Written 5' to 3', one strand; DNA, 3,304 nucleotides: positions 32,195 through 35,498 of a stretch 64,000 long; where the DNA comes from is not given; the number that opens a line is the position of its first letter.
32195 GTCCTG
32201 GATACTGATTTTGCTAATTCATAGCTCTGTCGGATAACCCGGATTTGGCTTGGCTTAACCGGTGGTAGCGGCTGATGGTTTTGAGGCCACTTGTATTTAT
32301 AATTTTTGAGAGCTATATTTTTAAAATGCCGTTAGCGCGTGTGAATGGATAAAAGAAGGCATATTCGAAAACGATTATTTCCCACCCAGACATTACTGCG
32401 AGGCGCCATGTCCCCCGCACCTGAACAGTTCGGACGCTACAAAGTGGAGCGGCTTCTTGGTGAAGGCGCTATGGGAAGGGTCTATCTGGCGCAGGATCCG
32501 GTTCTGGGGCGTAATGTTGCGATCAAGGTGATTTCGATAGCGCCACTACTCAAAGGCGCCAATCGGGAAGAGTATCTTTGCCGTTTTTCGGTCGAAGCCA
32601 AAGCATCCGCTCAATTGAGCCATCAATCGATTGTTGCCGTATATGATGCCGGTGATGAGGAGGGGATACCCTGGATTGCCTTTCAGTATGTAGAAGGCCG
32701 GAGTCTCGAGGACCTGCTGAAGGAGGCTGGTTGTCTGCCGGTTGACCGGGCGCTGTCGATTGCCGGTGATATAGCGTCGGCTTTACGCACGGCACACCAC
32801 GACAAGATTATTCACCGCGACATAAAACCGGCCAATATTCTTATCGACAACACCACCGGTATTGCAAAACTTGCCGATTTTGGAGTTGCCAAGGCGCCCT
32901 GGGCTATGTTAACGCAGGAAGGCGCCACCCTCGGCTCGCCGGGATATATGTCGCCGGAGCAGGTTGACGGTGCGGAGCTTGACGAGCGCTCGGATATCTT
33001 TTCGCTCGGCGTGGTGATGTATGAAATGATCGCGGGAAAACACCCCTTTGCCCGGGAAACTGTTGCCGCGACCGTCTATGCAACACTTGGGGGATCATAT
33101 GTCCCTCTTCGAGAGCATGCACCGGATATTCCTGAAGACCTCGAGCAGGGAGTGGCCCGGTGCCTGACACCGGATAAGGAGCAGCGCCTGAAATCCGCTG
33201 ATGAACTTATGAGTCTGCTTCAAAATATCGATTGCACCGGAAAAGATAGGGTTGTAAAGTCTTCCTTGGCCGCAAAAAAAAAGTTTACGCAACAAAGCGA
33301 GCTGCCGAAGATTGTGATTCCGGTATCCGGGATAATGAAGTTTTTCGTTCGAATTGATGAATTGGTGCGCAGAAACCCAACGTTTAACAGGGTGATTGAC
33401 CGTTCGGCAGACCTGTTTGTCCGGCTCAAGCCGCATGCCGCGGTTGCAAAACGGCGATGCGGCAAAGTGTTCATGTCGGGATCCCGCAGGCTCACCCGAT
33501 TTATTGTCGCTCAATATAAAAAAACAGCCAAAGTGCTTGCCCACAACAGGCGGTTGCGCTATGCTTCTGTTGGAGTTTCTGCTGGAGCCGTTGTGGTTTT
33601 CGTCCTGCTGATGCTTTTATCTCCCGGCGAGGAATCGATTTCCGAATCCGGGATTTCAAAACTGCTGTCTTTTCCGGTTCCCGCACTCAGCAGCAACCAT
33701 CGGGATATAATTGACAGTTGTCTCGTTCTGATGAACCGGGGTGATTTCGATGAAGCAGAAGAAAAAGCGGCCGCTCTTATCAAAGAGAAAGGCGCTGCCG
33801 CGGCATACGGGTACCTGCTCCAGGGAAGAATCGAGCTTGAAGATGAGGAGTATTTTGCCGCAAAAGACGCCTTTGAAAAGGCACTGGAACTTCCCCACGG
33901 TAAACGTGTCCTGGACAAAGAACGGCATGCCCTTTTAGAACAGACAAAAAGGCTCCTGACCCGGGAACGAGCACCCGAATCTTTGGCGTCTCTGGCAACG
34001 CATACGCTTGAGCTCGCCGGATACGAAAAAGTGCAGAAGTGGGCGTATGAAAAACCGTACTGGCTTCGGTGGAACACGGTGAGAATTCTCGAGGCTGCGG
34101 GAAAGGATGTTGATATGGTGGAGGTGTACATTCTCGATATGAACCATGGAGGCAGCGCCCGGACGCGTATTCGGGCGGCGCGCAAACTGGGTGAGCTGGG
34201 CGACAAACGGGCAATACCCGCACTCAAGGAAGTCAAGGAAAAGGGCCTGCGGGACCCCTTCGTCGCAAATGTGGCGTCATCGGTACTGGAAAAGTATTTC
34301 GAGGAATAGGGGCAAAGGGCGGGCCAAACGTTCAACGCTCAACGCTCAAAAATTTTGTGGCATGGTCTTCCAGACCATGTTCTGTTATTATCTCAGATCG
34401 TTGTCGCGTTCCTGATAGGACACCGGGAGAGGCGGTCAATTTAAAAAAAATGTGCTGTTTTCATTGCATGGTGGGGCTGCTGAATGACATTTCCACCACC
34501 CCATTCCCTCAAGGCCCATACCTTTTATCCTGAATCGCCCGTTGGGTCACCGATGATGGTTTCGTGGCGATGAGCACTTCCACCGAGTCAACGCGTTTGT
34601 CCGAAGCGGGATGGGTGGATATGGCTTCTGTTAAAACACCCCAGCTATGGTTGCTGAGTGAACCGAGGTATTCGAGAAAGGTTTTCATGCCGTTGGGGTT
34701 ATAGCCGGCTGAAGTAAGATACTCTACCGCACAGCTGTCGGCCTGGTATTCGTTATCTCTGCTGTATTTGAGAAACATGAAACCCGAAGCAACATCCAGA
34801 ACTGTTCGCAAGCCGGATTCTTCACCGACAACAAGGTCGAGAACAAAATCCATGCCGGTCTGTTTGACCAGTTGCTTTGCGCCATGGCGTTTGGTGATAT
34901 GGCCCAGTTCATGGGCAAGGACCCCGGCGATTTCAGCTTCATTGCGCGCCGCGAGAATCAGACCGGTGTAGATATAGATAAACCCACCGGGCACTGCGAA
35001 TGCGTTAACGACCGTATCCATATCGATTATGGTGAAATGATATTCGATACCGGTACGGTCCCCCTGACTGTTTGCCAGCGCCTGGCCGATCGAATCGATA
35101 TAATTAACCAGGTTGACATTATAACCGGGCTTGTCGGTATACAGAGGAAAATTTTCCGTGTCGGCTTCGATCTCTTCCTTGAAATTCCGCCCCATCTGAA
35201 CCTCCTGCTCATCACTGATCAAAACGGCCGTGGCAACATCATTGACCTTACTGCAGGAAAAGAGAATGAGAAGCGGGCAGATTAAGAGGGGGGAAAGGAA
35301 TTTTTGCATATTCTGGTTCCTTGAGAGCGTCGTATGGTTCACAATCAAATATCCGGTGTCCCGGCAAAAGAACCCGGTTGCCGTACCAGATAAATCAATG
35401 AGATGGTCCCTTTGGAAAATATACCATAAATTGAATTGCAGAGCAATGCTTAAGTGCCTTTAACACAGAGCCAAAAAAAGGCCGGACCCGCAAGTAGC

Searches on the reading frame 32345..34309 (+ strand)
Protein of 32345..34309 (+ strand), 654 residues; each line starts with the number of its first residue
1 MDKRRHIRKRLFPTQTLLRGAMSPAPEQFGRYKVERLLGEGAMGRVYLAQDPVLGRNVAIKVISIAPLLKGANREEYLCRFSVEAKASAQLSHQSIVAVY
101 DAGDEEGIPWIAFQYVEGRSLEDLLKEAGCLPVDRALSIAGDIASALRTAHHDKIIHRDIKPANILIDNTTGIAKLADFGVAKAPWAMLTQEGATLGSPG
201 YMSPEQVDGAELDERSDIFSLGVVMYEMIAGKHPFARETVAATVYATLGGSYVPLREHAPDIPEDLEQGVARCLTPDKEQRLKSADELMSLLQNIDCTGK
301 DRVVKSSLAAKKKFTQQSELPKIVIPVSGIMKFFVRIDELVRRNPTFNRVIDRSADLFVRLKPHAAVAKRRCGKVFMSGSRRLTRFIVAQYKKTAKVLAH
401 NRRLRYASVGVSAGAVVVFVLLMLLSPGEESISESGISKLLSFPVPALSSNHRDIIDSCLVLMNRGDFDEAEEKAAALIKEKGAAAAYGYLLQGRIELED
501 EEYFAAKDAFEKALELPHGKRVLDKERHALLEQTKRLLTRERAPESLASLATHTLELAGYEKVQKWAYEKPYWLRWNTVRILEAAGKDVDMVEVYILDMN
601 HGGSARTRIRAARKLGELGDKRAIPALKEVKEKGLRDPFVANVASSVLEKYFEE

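Call 55: search_protein_families(library=pfam, proteins=[window:32345-34309:+], max_evalue=0.00001)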
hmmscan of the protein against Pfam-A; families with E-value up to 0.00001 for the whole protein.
window:32345-34309:+ (654 aa): 2 families
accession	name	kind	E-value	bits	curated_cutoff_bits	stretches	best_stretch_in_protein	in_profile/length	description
PF00069.31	Pkinase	-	1.1e-47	163.1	31.7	1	32-288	1-257/263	Protein kinase domain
PF07714.23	PK_Tyr_Ser-Thr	-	9.1e-33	114.1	23.1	1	34-283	3-250/258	Protein tyrosine and serine/threonine kinase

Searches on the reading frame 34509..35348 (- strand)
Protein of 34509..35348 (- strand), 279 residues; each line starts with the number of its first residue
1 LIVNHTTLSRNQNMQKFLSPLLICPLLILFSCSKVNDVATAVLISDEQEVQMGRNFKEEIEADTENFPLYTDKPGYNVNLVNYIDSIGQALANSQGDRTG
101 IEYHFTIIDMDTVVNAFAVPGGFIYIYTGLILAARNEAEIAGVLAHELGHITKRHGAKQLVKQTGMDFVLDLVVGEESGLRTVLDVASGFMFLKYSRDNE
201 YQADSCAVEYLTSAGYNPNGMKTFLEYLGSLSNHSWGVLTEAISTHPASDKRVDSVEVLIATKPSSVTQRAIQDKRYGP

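Call 55: search_protein_families(library=pfam, proteins=[window:34509-35348:-], max_evalue=0.00001)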
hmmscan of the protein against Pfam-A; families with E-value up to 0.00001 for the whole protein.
window:34509-35348:- (279 aa): 1 family
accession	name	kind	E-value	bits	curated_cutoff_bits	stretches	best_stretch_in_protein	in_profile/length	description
PF01435.24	Peptidase_M48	-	1.4e-32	113.4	20.3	1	83-257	6-183/186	Peptidase family M48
